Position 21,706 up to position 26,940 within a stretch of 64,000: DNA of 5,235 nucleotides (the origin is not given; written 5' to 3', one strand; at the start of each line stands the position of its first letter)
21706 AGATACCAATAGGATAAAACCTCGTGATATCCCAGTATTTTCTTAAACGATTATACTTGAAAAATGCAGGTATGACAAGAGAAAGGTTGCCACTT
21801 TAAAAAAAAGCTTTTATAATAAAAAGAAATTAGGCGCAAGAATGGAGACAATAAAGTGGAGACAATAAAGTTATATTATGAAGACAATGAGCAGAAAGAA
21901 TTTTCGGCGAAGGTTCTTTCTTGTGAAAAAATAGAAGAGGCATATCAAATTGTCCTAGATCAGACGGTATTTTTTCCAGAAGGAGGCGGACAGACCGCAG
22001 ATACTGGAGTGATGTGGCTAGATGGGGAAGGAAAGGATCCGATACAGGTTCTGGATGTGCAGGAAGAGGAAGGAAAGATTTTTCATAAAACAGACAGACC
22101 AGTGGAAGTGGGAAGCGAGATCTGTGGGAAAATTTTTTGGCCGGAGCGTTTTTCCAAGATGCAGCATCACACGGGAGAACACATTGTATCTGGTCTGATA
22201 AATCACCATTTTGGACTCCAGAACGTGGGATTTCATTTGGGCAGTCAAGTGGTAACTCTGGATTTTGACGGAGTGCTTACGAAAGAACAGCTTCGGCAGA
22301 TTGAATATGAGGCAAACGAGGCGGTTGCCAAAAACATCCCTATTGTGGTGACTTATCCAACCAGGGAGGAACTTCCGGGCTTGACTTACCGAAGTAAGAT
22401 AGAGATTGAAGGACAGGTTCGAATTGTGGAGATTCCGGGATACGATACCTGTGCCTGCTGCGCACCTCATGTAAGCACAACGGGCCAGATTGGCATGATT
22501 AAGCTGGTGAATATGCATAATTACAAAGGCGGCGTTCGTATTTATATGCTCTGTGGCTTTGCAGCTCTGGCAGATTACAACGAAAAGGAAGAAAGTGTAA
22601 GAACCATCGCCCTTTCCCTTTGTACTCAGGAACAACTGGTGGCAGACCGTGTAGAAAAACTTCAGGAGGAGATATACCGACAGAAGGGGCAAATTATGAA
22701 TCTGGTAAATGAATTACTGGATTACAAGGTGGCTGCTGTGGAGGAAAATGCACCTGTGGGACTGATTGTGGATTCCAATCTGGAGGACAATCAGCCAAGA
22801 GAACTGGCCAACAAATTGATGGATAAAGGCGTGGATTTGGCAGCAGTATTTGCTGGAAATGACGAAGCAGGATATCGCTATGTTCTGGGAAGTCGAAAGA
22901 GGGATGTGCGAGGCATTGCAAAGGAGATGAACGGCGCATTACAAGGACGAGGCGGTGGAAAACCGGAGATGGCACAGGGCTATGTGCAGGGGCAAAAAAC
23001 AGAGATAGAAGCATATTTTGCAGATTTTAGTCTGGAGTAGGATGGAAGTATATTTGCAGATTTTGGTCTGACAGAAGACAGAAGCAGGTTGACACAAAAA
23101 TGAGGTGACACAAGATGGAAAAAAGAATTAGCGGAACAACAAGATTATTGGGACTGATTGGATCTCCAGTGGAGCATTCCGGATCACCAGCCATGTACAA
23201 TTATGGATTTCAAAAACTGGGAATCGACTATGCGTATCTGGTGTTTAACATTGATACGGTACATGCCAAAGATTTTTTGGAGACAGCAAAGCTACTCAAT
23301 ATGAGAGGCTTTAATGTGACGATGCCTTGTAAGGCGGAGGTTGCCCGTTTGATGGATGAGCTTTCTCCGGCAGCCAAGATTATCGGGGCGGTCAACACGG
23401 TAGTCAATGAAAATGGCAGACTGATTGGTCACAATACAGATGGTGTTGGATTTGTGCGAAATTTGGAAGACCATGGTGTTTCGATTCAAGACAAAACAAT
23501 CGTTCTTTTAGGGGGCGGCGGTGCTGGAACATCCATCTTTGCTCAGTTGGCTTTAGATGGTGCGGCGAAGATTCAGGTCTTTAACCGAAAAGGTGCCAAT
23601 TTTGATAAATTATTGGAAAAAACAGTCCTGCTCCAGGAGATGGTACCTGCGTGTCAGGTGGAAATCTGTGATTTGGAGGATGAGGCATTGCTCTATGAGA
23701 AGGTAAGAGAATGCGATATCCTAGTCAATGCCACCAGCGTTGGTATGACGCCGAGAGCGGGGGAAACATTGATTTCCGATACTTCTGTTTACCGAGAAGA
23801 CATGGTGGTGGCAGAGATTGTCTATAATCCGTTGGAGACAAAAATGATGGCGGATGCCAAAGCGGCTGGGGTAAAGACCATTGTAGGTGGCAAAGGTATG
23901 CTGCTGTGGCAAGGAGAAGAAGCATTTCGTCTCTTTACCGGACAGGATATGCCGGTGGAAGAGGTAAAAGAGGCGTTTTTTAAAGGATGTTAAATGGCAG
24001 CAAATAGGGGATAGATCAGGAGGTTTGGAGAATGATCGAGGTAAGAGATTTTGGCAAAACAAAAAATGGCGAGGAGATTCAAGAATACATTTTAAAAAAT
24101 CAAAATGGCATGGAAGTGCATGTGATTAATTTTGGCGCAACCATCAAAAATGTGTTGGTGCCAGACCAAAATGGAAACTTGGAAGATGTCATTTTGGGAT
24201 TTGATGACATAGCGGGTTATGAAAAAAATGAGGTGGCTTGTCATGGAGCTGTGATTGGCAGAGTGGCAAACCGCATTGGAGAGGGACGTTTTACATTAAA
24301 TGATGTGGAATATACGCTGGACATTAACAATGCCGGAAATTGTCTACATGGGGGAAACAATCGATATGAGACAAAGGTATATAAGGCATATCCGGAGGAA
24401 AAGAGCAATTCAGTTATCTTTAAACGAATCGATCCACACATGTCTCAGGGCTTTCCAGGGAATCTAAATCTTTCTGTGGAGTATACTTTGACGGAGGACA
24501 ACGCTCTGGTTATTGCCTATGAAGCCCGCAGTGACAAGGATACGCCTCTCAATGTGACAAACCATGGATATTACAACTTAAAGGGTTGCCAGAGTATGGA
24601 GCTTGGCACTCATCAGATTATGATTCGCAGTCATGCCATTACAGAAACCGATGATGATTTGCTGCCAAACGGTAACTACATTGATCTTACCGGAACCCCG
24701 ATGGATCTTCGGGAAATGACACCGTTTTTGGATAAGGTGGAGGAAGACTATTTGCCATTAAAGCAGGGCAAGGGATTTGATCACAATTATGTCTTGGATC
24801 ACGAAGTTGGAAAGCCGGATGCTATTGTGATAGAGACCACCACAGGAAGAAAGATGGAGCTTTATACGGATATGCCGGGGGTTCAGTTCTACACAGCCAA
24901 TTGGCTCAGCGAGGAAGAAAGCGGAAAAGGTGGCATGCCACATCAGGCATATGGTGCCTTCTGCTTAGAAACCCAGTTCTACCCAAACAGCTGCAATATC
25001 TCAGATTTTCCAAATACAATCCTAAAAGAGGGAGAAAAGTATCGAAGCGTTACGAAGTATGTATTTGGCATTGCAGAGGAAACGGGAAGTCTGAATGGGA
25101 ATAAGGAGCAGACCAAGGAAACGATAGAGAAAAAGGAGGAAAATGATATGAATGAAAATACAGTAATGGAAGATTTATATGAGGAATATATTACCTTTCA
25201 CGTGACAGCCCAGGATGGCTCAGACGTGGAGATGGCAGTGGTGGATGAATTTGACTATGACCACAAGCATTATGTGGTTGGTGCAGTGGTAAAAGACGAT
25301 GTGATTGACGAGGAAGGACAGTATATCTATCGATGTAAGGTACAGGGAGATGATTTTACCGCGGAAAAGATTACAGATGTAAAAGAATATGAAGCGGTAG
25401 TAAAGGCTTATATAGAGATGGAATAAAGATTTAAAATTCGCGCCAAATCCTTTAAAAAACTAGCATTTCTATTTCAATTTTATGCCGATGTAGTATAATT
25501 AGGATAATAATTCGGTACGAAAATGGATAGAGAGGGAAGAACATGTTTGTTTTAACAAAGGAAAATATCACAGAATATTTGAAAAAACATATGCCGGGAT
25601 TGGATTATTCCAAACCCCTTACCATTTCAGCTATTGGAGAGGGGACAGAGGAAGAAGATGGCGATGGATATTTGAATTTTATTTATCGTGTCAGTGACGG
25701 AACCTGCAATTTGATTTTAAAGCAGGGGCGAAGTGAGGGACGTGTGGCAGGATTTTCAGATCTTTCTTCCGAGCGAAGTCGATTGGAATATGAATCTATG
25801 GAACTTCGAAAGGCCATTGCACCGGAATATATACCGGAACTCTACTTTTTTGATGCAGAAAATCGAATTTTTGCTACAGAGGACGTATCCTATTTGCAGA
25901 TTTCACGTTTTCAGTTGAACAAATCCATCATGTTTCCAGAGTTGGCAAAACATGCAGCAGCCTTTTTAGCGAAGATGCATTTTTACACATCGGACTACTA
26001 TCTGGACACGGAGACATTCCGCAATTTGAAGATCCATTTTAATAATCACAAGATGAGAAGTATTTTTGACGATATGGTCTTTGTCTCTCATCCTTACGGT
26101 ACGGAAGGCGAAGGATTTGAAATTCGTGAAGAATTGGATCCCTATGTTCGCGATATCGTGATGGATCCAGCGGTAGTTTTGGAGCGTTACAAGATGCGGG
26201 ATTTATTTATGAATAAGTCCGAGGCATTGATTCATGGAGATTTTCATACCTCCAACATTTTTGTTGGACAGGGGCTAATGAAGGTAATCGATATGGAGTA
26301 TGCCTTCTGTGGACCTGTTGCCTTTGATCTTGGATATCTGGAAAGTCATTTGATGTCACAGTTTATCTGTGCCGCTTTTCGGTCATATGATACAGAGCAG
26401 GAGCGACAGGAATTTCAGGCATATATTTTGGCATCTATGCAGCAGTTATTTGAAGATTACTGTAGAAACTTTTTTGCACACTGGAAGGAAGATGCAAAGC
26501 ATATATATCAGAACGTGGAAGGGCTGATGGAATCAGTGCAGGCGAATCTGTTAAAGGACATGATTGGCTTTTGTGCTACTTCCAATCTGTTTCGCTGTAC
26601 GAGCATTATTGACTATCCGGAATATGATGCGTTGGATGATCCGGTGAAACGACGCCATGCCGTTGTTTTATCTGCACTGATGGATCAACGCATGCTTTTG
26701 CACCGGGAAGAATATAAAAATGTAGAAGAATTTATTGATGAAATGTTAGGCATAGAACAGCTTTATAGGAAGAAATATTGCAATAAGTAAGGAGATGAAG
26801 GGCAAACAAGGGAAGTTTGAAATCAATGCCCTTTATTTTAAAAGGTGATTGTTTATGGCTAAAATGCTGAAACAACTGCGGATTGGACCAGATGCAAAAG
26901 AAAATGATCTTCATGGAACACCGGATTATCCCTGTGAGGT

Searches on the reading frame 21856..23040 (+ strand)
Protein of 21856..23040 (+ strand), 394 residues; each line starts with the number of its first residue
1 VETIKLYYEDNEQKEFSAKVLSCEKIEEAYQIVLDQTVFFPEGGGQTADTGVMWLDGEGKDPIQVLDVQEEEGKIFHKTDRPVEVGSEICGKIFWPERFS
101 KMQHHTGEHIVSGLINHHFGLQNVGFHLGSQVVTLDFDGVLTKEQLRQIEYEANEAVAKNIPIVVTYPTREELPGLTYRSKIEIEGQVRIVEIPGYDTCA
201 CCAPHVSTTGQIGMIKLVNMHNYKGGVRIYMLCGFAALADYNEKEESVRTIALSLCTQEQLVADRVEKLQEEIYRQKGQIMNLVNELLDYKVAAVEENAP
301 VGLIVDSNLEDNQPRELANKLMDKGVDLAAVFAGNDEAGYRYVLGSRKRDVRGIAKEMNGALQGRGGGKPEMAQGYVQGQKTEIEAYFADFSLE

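Call 69: search_protein_families(library=pfam, proteins=[window:21856-23040:+], max_evalue=0.000001)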
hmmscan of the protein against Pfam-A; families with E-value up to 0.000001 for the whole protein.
window:21856-23040:+ (394 aa): 3 families
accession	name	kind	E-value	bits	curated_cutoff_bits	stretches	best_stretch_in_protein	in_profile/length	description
PF07973.19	tRNA_SAD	-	9.4e-11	42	24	1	188-230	1-44/44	Threonyl and Alanyl tRNA synthetase second additional domain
PF01411.24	tRNA-synt_2c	-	7.8e-10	38.3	30.3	1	24-92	480-547/552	tRNA synthetases class II (A)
PF02272.25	DHHA1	-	2.5e-08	34.7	25.9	1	306-379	10-85/102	DHHA1 domain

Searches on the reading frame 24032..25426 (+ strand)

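Call 69: search_protein_families(library=pfam, proteins=[window:24032-25426:+], max_evalue=0.000001)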
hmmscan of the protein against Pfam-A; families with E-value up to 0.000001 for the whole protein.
window:24032-25426:+ (464 aa): 1 family
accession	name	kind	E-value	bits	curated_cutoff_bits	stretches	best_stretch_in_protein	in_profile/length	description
PF01263.26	Aldose_epim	-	2.5e-78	264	27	1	19-343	3-298/299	Aldose 1-epimerase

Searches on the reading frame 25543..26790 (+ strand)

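Call 69: search_protein_families(library=pfam, proteins=[window:25543-26790:+], max_evalue=0.000001)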
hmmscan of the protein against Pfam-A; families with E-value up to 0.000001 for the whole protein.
window:25543-26790:+ (415 aa): 1 family
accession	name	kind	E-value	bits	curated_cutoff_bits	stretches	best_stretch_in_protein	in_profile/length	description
PF01636.29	APH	-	7.1e-08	32.9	23.2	1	224-272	165-215/239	Phosphotransferase enzyme family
